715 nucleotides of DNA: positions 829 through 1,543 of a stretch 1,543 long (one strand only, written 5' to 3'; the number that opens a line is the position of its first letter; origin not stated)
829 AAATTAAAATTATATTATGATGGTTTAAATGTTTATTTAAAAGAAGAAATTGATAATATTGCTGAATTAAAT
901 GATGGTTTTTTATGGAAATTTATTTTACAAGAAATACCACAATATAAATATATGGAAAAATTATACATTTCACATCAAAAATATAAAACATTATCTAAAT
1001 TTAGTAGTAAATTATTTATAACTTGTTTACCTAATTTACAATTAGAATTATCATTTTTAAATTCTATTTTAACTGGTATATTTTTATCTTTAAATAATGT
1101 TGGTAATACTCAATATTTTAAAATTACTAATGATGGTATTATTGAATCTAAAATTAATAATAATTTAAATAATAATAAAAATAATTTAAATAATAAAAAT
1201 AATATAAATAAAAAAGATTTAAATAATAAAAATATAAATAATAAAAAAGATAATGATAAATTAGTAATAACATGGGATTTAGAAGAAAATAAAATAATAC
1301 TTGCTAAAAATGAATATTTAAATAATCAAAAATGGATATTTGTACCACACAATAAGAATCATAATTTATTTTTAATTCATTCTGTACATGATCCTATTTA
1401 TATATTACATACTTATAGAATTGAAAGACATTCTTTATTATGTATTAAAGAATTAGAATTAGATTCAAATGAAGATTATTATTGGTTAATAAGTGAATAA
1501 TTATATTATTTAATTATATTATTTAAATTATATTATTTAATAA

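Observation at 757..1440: Two diverged copies of a QKW-centred module in the C-terminal region, a possible R-type lectin / beta-trefoil repeat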

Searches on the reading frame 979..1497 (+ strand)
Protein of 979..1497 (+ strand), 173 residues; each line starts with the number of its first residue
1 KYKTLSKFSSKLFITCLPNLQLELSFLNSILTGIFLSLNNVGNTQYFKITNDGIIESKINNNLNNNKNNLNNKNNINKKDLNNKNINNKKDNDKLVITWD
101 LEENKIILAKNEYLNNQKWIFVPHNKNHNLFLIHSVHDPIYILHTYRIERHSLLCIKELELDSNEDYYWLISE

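Call 35: search_solved_structures(query=A5, max_evalue=10, show_alignments=0)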
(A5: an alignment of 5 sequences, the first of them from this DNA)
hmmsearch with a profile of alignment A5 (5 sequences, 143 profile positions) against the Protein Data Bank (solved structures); distinct sequences matched with E-value up to 10: 30.
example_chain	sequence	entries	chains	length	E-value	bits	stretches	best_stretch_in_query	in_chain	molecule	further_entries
9qce_E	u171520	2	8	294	6.1e-08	35.9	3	45-117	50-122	Hemagglutinin component HA33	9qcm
4lo0_A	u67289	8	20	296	9.6e-08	35.2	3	54-115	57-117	HA-33 | Hemagglutinin component HA33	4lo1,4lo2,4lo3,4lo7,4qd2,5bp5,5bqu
3win_A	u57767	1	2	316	9.8e-08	35.2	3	54-117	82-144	HA1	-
1ybi_A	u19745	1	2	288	1.2e-07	34.9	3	54-115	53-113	non-toxin haemagglutinin HA34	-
4ouj_A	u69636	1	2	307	1.9e-07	34.2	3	54-117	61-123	Hemagglutinin component HA33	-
4za3_B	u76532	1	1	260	0.015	18.4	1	39-98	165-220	rRNA N-glycosidase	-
4z8s_B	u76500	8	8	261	0.016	18.3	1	39-98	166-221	rRNA N-glycosidase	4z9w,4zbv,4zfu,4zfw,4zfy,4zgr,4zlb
5y42_C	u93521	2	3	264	0.1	15.7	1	17-93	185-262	Seed lectin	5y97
4hr6_C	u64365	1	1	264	0.11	15.6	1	17-93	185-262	LECTIN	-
6rwq_A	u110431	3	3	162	0.23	14.6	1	77-130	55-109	Beta-lactoglobulin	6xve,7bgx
5num_A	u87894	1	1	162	0.23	14.6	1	77-130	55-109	Beta-lactoglobulin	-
7lwc_A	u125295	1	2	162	0.36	13.9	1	77-130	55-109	Beta-lactoglobulin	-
5nun_A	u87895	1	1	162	0.42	13.7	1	77-130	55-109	Beta-lactoglobulin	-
1uz2_X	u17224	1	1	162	0.68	13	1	77-130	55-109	BETA-LACTOGLOBULIN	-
1cj5_A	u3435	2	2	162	0.68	13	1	77-130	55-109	BETA-LACTOGLOBULIN A | BETA-LACTOGLOBULIN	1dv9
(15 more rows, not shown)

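Call 45: search_solved_structures(query=A5, max_evalue=0.2, show_alignments=5)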
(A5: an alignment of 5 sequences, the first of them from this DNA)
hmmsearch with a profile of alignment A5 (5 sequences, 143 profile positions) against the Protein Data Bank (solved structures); distinct sequences matched with E-value up to 0.2: 9.
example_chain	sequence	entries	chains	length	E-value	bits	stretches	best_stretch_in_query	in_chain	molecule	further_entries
9qce_E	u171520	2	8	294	6.1e-08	35.9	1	45-117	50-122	Hemagglutinin component HA33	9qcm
4lo0_A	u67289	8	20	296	9.6e-08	35.2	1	54-115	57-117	HA-33 | Hemagglutinin component HA33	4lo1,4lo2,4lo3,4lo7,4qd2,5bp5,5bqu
3win_A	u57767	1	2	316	9.8e-08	35.2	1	54-117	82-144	HA1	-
1ybi_A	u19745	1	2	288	1.2e-07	34.9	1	54-115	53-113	non-toxin haemagglutinin HA34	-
4ouj_A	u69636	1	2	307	1.9e-07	34.2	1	54-117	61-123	Hemagglutinin component HA33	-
4za3_B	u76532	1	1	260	0.015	18.4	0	39-98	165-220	rRNA N-glycosidase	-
4z8s_B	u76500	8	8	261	0.016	18.3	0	39-98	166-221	rRNA N-glycosidase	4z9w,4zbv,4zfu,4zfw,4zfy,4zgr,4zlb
5y42_C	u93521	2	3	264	0.1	15.7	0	17-93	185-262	Seed lectin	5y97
4hr6_C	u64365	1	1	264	0.11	15.6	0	17-93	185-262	LECTIN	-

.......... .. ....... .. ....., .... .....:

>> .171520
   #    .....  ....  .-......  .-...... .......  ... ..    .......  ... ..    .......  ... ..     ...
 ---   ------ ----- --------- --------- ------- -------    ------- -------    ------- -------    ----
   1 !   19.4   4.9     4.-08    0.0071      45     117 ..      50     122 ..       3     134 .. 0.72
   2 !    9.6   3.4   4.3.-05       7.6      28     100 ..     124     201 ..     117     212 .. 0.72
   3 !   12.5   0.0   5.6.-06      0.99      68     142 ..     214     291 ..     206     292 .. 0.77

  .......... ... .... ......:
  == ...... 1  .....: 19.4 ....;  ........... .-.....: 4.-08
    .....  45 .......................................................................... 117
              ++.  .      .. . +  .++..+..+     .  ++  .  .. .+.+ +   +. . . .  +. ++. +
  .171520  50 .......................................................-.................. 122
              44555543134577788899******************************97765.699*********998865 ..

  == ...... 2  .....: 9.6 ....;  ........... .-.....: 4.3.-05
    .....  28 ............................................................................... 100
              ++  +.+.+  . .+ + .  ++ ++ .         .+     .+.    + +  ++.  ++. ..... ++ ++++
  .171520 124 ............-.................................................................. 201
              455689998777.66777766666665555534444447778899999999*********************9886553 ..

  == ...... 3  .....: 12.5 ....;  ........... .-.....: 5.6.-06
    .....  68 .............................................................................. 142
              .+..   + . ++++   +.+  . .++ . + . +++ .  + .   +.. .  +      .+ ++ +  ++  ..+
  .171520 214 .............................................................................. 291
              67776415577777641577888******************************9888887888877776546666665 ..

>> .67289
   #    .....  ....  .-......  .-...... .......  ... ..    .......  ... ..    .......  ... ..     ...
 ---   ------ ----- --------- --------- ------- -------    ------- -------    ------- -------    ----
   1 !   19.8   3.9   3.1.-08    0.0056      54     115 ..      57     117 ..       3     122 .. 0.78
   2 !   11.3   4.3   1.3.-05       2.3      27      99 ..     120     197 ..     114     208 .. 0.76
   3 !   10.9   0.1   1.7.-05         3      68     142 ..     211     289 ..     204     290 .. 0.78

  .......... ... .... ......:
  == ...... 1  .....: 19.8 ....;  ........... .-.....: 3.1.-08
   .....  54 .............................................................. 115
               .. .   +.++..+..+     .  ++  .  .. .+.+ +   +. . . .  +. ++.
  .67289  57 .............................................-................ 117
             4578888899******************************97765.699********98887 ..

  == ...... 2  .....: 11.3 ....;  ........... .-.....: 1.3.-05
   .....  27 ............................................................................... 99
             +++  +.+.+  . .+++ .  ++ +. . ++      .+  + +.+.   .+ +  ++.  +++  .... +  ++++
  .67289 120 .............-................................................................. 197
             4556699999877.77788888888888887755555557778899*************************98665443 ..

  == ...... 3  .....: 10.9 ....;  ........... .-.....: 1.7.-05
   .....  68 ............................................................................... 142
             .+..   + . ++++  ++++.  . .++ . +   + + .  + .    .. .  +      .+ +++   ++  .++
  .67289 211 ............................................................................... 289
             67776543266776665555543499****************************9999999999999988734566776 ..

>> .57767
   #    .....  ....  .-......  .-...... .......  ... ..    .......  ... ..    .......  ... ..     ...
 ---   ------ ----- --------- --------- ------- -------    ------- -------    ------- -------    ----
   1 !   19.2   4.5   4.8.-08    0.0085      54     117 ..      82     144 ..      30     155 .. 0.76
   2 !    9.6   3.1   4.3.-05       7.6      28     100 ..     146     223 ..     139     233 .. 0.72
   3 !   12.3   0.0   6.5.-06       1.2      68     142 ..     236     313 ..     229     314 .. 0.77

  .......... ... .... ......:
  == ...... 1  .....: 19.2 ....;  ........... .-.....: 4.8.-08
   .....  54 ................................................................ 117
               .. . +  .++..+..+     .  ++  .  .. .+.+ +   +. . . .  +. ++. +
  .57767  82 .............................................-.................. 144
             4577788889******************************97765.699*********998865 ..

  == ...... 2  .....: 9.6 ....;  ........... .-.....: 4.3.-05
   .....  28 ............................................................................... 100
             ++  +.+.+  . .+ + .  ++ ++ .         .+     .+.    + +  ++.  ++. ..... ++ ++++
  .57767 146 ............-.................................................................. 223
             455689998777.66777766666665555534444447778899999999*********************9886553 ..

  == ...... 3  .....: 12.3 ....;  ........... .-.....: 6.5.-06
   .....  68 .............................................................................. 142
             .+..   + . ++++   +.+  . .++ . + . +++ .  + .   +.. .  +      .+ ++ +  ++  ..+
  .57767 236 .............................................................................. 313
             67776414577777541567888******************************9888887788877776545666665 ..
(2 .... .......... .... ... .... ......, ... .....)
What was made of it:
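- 988..1497 (+): Trefoil 2, ricin-B/HA33-like: sub-repeats 2-alpha (nt 988-1155), 2-beta (nt 1249-1356) and 2-gamma (nt 1357-1497). QxW-type motifs are QYF (nt 1111-1119), QKW (nt 1327-1335) and YYW (nt 1477-1485). The family profile hits HA33/HA1 at E 6e-8, in three register-shifted stretches, and RIP B chains at E 0.015-0.1 (calls 35, 45).
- On Ricin-type (R-type) lectin domain, Pfam PF00652 / PF14200: The second QKW aligns on HA33's QxW motifs (call 45).
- The best-scoring HMMER stretch is to HA33's N-terminal trefoil, residues about 50-122 (call 45).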
